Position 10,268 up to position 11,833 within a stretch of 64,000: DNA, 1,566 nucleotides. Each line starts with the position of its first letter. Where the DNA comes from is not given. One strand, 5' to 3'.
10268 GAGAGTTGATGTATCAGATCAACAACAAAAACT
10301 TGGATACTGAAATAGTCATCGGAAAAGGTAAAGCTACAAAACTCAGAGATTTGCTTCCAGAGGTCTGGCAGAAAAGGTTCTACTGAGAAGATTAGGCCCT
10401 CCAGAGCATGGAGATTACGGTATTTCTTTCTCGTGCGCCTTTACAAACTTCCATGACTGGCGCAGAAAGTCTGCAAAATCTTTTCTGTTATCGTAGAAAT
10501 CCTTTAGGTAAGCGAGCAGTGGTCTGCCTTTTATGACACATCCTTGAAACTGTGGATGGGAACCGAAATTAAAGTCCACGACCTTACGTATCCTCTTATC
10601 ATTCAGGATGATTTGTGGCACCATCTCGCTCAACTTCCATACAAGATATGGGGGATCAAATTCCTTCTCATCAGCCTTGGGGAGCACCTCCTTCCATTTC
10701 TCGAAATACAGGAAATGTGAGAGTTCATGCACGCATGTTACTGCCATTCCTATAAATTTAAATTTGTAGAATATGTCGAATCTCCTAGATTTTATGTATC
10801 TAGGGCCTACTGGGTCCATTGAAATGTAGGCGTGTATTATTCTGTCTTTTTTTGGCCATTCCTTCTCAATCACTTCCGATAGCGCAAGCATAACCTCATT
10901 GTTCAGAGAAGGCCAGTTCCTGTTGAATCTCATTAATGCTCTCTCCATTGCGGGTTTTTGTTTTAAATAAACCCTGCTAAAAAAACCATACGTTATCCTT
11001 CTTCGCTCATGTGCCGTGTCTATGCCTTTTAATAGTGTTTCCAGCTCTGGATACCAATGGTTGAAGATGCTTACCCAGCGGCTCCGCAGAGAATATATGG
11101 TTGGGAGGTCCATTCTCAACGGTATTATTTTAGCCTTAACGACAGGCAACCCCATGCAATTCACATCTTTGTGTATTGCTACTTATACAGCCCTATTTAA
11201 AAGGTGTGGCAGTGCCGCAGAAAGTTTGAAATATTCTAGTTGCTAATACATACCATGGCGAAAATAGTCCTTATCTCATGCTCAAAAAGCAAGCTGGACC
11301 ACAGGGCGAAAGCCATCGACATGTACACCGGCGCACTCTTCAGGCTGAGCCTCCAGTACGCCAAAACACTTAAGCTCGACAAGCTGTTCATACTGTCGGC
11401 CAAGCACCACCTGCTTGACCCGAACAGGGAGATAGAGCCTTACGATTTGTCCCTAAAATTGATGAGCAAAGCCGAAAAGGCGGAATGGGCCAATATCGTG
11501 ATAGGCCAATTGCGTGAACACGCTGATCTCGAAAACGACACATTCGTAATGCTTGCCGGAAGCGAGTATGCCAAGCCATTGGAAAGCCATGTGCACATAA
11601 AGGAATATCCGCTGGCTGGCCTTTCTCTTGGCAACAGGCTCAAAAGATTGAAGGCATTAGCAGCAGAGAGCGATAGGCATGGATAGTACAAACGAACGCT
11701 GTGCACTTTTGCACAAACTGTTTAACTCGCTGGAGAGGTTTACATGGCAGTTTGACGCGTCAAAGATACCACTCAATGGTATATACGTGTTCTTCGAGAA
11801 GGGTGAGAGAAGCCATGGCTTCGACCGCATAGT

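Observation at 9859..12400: AT-richer locus beside tRNA-Leu: HExxH protein divergent from a translationally coupled DUF6884-like + GIY-YIG nuclease pair (candidate uncharacterised system)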

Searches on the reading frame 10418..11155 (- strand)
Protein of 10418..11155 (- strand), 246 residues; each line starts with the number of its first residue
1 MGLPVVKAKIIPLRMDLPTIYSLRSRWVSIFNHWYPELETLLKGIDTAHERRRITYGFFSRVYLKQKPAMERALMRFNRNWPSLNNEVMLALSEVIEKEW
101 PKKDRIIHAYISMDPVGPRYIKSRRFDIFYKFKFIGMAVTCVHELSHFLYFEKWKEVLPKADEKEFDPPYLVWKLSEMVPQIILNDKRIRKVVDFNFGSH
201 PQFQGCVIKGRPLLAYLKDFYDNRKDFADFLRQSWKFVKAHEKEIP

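Call 6: search_protein_families(library=pfam, proteins=[window:10418-11155:-], max_evalue=0.1)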
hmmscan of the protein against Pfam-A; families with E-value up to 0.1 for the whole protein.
window:10418-11155:- (246 aa): 1 family
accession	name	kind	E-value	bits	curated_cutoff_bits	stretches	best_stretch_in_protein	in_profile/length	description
PF10180.14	WKF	-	0.076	13.3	25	0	216-243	2-21/63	WKF domain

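Call 7: search_protein_families(library=padloc, proteins=[window:10418-11155:-], max_evalue=0.1)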
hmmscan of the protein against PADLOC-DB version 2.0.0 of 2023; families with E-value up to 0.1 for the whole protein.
window:10418-11155:- (246 aa): 0 families

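Call 8: search_protein_families(library=ncbifam, proteins=[window:10418-11155:-], max_evalue=0.1)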
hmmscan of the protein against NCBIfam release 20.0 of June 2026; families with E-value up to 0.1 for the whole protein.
window:10418-11155:- (246 aa): 0 families

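Call 14: find_homologous_proteins(query=window:10418-11155:-, max_evalue=0.001)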
Query window:10418-11155:- (246 aa): 79 proteins with E <= 0.001 among 198 candidates.
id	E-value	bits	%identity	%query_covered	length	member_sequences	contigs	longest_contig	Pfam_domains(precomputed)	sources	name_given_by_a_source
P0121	1.3e-164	564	100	100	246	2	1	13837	-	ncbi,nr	ncbi:hypothetical protein M1329_01985 [Candidatus Marsarchaeota archaeon]|nr:hypothetical protein [C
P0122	3.3e-116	405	71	100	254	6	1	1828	-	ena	-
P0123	2.7e-97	343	61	100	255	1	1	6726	-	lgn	-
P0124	5.6e-71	257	48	100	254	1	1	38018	-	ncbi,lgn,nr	ncbi:MAG: hypothetical protein Q8Q01_01065 [archaeon]|nr:hypothetical protein [archaeon]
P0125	8.5e-71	257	48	99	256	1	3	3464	-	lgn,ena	-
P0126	1.8e-70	256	47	100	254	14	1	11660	-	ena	-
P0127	1.8e-70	256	47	100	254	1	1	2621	-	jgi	-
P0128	4.3e-70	254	48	99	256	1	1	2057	-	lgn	-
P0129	1.1e-69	253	48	100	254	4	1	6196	-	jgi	-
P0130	1.7e-69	252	47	100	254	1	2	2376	-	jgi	-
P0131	3.3e-69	251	47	100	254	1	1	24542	-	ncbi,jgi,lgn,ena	-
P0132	7.9e-69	250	47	100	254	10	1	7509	-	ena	-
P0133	8.3e-69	250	48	100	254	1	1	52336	-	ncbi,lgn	-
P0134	1.1e-68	250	48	100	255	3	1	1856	-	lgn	-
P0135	2.4e-68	249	49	100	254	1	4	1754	-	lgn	-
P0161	1.3e-59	220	44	99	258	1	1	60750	-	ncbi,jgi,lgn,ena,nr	ncbi:MAG: hypothetical protein KKE23_04300 [Nanoarchaeota archaeon]|nr:hypothetical protein [Nanoarc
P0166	2.2e-56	209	42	99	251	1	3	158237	-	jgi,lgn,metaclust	jgi:hypothetical protein|metaclust:\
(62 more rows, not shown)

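Call 16: find_encoding_contigs(protein=P0124, flank=8000, max_places=3)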
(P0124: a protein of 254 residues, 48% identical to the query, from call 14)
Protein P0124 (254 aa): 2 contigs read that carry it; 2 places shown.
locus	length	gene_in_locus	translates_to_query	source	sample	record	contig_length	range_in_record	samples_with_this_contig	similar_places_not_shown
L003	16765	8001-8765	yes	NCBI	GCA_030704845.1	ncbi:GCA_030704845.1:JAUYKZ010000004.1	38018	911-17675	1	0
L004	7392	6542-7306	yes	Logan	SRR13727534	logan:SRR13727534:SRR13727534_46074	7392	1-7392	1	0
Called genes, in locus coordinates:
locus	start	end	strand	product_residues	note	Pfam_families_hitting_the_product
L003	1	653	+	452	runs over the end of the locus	PF04055:Radical_SAM, PF13353:Fer4_12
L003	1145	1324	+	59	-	-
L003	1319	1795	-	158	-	PF05168:HEPN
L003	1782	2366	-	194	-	PF18765:Polbeta (weak)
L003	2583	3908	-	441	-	PF02844:GARS_N, PF01071:GARS_A, PF02843:GARS_C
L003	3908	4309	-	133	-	PF07884:VKOR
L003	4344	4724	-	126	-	-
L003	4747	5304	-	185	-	-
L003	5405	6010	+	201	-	PF00406:ADK, PF13207:AAA_17, PF13238:AAA_18, PF13671:AAA_33 (faint)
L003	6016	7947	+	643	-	PF00270:DEAD, PF01637:ATPase_2 (weak), PF04851:ResIII, PF20720:nSTAND3 (weak), PF22527:DEXQc_Suv3 (weak), PF00271:Helicase_C, PF08148:DSHCT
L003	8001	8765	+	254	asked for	-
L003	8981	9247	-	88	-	PF04193:PQ-loop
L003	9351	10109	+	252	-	PF05013:FGase (weak)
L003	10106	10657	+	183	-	-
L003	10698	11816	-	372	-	PF01180:DHO_dh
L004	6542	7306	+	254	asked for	-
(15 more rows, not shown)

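Call 18: find_encoding_contigs(protein=P0123, flank=8000, max_places=3)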
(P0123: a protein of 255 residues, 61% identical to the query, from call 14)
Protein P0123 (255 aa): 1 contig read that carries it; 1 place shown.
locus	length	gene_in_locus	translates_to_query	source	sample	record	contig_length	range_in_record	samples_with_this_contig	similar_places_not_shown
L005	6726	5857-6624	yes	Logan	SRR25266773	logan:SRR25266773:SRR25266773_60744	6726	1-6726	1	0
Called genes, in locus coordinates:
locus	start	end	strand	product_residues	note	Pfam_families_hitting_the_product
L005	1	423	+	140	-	?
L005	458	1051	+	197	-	-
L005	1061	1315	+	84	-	-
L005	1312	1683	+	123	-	-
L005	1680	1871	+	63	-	-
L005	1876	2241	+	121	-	-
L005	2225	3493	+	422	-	-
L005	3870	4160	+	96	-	-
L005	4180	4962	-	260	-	PF08843:AbiEii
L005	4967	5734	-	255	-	-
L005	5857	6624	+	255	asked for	-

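Call 44: predict_structure(alignment_id=A2)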
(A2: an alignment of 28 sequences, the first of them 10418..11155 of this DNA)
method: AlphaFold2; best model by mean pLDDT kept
length: 246 residues; sequences in the alignment: 28
mean_pLDDT: 95.9   pTM: 0.91
mean pLDDT of the five models: 95.9, 95.3, 95.1, 94.3, 93.7
residues with pLDDT >= 90: 230; 70-90: 15; 50-70: 1; < 50: 0
segments of 3 or more residues with pLDDT < 50: none
pLDDT, mean of each block of 10 residues (from residue 1): 93 92 85 94 93 95 98 99 98 98 97 95 97 98 99 97 93 98 98 95 96 98 99 98 96
secondary structure, 60 per line:
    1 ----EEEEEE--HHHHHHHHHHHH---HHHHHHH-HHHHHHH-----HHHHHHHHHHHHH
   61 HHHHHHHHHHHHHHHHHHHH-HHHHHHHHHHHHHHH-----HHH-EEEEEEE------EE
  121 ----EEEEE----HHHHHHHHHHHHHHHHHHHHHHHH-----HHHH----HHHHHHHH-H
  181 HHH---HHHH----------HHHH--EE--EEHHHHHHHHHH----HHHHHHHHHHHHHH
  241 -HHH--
elements in order: E5-10 H13-24 H28-34 H36-42 H48-80 H82-96 E106-112 E125-129 H134-157 H163-166 H171-178 H180-183 H187-190 H201-204 H213-222 H227-240

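Call 48: fold_search(model_id=the predicted structure, library=pdb)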
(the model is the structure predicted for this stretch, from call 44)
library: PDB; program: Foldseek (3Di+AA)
matches with E <= 10: 79; with E <= 0.001: 0
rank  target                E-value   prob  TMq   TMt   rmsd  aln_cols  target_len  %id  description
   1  7pub_F6               9.4e-01  0.07  0.15  0.10  20.9       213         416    9  Late assembly intermediate of the Trypanosoma brucei mitoribosomal small subunit (released 2022-05-04)
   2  3lfa                  1.6e+00  0.02  0.12  0.09  16.5       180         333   11  Human p38 MAP Kinase in Complex with Dasatinib (released 2011-04-20)
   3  7pua_F6               1.9e+00  0.04  0.16  0.09  23.4       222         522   11  Middle assembly intermediate of the Trypanosoma brucei mitoribosomal small subunit (released 2022-03-02)
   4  5eta_B                2.0e+00  0.02  0.12  0.10  16.2       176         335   11  Structure of MAPK14 with bound the KIM domain of the Toxoplasma protein GRA24 (released 2016-10-26)
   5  9cj3                  2.2e+00  0.02  0.13  0.10  16.9       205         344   10  Dual phosphorylated human p38 alpha bound to pexmetinib (released 2024-11-13)
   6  4e8a                  2.7e+00  0.02  0.13  0.11  18.2       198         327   11  The crystal structure of p38a MAP kinase in complex with PIA24 (released 2012-10-31)
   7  2fst                  2.7e+00  0.02  0.13  0.11  16.9       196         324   12  mitogen activated protein kinase p38alpha (D176A+F327L) activating mutant (released 2006-12-05)
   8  6yjc                  2.9e+00  0.02  0.13  0.10  17.0       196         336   12  Crystal structure of p38alpha in complex with SR154 (released 2020-07-15)
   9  3nww                  2.9e+00  0.02  0.13  0.11  17.8       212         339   11  P38 Alpha kinase complexed with a 2-aminothiazol-5-yl-pyrimidine based inhibitor (released 2010-09-08)
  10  4eh6                  3.2e+00  0.02  0.13  0.10  17.1       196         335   12  Human p38 MAP kinase in complex with NP-F5 and RL87 (released 2012-12-05)
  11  3mgy                  3.2e+00  0.02  0.13  0.10  17.4       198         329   12  Mutagenesis of p38 MAP Kinase eshtablishes key roles of Phe169 in function and structural dynamics and reveals a novel D (released 2010-04-21)
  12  8sln_A                3.7e+00  0.12  0.20  0.20   9.4        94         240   14  Crystal structure of Deinococcus geothermalis PprI complexed with ssDNA (released 2024-03-13)
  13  6m9l                  3.7e+00  0.02  0.12  0.10  16.9       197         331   12  Structure-based Design, Synthesis, and Biological Evaluation of Imidazo[4,5-b]pyridine-2-one based p38 MAP Kinase Inhibi (released 2019-04-17)
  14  3mdj_C                3.9e+00  0.10  0.23  0.08  12.5       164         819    8  ER Aminopeptidase, ERAP1, Bound to the Zinc Aminopeptidase Inhibitor, Bestatin (released 2011-03-30)
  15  4z7i_A                3.9e+00  0.05  0.21  0.08  14.5       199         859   10  Crystal structure of insulin regulated aminopeptidase in complex with ligand (released 2015-08-26)
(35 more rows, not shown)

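Call 67: search_protein_families(library=phrogs, proteins=[window:10418-11155:-], max_evalue=0.01)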
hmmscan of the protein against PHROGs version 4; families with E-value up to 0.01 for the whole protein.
window:10418-11155:- (246 aa): 0 families

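Call 72: find_encoding_contigs(protein=P0121, flank=10000, max_places=4)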
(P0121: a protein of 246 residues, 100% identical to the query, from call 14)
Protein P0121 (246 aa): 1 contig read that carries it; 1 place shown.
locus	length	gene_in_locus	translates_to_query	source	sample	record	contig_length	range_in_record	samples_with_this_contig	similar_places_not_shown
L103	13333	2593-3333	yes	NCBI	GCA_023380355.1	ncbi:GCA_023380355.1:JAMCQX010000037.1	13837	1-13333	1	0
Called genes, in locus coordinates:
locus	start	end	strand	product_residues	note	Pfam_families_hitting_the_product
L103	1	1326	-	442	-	PF01266:DAO (faint), PF01494:FAD_binding_3 (faint), PF12831:FAD_oxidored (faint), PF22578:GGR_cat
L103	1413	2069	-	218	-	PF26468:GIY_YIG_3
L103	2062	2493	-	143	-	PF21818:DUF6884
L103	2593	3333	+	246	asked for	-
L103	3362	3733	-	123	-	PF00383:dCMP_cyt_deam_1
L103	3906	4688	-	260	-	PF09754:PAC2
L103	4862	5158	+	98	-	-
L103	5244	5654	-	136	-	PF02643:DUF192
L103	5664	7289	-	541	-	PF00171:Aldedh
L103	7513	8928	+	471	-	PF19295:SufBD_N, PF01458:SUFBD_core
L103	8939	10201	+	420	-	PF01458:SUFBD_core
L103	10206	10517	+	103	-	PF01381:HTH_3 (weak)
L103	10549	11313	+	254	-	PF02463:SMC_N, PF00005:ABC_tran, PF13304:AAA_21 (faint)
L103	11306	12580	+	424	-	PF00266:Aminotran_5, PF01041:DegT_DnrJ_EryC1 (weak), PF01053:Cys_Met_Meta_PP (weak)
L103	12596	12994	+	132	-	PF01592:NifU_N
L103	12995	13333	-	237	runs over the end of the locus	PF01411:tRNA-synt_2c, PF07973:tRNA_SAD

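Call 73: find_encoding_contigs(protein=P0122, flank=5000, max_places=4)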
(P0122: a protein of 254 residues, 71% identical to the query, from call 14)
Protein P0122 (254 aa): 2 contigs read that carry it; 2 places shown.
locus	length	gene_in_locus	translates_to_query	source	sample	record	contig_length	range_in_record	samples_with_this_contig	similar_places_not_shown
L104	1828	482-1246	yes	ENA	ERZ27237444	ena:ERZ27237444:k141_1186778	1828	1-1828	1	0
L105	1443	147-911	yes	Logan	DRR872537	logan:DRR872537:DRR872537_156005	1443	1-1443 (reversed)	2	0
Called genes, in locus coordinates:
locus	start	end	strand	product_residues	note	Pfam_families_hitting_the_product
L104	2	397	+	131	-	?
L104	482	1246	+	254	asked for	-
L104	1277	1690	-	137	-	PF00383:dCMP_cyt_deam_1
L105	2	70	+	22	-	?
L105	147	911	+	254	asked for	-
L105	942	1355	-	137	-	PF00383:dCMP_cyt_deam_1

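Call 77: find_encoding_contigs(protein=P0161, flank=4000, max_places=2)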
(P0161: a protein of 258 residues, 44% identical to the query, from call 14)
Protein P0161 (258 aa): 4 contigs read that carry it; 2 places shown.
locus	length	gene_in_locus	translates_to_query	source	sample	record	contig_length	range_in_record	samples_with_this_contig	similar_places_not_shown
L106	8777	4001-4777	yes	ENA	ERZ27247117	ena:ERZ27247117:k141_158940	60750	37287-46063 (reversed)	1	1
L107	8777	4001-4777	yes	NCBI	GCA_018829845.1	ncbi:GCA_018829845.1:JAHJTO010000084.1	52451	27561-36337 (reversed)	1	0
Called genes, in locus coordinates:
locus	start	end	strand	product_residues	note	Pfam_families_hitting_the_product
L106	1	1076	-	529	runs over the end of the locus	PF01336:tRNA_anti-codon, PF00152:tRNA-synt_2, PF01409:tRNA-synt_2d (faint)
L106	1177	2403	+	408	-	PF04055:Radical_SAM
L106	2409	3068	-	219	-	PF00211:Guanylate_cyc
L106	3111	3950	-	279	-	PF01509:TruB_N, PF21238:Pus10_C (weak), PF16198:TruB_C_2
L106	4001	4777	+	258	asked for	-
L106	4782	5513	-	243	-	PF01198:Ribosomal_L31e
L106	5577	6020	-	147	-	PF01090:Ribosomal_S19e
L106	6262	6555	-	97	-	PF01985:CRS1_YhbY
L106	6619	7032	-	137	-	PF00293:NUDIX, PF14815:NUDIX_4 (weak)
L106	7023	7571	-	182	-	PF05670:NFACT-R_1, PF18297:NFACT-R_2 (faint)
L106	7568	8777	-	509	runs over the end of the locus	PF01406:tRNA-synt_1e, PF01921:tRNA-synt_1f (faint), PF09334:tRNA-synt_1g (faint), PF01406:tRNA-synt_1e, PF23493:CysS_C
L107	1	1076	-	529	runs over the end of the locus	PF01336:tRNA_anti-codon, PF00152:tRNA-synt_2, PF01409:tRNA-synt_2d (faint)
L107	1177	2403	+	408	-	PF04055:Radical_SAM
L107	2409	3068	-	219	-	PF00211:Guanylate_cyc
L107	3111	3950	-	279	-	PF01509:TruB_N, PF21238:Pus10_C (weak), PF16198:TruB_C_2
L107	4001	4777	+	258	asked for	-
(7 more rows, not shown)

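Call 78: find_encoding_contigs(protein=P0166, flank=4000, max_places=2)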
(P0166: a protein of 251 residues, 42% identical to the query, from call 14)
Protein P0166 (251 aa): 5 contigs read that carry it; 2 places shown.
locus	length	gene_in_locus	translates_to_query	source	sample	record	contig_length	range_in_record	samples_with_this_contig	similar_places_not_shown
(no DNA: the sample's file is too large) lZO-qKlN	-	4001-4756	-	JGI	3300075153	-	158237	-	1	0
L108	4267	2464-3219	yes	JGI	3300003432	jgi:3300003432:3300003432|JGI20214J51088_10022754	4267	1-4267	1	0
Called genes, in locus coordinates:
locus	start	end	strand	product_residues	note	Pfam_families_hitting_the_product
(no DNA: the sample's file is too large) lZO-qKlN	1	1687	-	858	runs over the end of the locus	PF00270:DEAD, PF04851:ResIII (weak), PF22590:Cas3-like_C_2 (faint), PF00271:Helicase_C, PF19306:WHD_Lhr, PF08494:DEAD_assoc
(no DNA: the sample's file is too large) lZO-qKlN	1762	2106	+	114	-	PF01022:HTH_5 (weak)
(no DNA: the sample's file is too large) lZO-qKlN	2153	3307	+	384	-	PF00266:Aminotran_5, PF01041:DegT_DnrJ_EryC1, PF01212:Beta_elim_lyase (weak)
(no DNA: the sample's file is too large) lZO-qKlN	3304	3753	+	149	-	PF13420:Acetyltransf_4, PF00583:Acetyltransf_1, PF13673:Acetyltransf_10, PF13508:Acetyltransf_7, PF08445:FR47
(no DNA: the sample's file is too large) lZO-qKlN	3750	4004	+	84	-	PF08984:DUF1858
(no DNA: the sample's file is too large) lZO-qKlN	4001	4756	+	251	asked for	-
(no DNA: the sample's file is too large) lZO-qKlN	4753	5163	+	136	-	PF01592:NifU_N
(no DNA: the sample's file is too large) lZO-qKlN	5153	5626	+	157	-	PF12802:MarR_2 (weak), PF24034:DUF7343, PF01047:MarR (faint)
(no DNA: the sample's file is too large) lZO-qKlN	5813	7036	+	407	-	PF00270:DEAD, PF04851:ResIII, PF00271:Helicase_C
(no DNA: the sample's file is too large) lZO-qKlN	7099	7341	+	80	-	-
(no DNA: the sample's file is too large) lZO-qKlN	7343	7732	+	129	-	PF13473:Cupredoxin_1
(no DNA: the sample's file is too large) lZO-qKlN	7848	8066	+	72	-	-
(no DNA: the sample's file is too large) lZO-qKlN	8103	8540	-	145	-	PF00293:NUDIX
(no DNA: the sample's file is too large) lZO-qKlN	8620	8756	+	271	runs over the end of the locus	PF02540:NAD_synthase (weak), PF01171:ATP_bind_3, PF01507:PAPS_reduct, PF02568:ThiI (weak), PF03054:tRNA_Me_trans, PF06508:QueC (weak), PF24167:DUF7411 (weak)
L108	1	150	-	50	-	?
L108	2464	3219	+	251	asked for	-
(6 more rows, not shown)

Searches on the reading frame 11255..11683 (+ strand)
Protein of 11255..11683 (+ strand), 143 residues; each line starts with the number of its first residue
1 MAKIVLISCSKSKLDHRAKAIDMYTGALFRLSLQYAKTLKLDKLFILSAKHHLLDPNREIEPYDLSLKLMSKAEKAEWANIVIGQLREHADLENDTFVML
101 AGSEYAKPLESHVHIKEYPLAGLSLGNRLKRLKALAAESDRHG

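Call 6: search_protein_families(library=pfam, proteins=[window:11255-11683:+], max_evalue=0.1)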
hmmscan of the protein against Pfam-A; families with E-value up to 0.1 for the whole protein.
window:11255-11683:+ (143 aa): 2 families
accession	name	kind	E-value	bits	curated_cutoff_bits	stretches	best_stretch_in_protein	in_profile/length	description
PF21818.3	DUF6884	-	3.4e-41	141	30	1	4-133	1-134/135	Family of unknown function (DUF6884)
PF03883.20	H2O2_YaaD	-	0.00018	21.6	29.6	1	16-111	72-173/236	Peroxide stress protein YaaA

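Call 7: search_protein_families(library=padloc, proteins=[window:11255-11683:+], max_evalue=0.1)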
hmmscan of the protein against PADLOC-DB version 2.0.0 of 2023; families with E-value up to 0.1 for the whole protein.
window:11255-11683:+ (143 aa): 3 families
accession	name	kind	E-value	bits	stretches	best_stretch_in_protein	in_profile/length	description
PDLC04712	PDC-M57A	-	1e-51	172.9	1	1-135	1-135/138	-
PDLC02815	DpdC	-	0.00032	18.2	1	13-73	48-107/312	DpdC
PDLC02818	DpdC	-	0.012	12.9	1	14-64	51-100/319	DpdC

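Call 8: search_protein_families(library=ncbifam, proteins=[window:11255-11683:+], max_evalue=0.1)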
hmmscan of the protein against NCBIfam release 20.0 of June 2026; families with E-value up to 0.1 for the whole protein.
window:11255-11683:+ (143 aa): 2 families
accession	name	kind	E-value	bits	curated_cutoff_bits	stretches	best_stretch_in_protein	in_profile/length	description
NF002543.0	PRK02101.1-4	equivalog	0.015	14.9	204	1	42-111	100-169/244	peroxide stress protein YaaA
NF002542.0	PRK02101.1-3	equivalog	0.015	14.5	278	1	39-111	103-181/258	peroxide stress protein YaaA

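Call 67: search_protein_families(library=phrogs, proteins=[window:11255-11683:+], max_evalue=0.01)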
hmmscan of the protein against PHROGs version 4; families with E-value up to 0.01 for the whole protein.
window:11255-11683:+ (143 aa): 2 families
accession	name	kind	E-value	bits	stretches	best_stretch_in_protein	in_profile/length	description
phrog_5935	-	unknown function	1.1e-23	84.8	1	2-115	7-118/155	-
phrog_5436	-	unknown function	2.9e-13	51.1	1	2-89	127-213/267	-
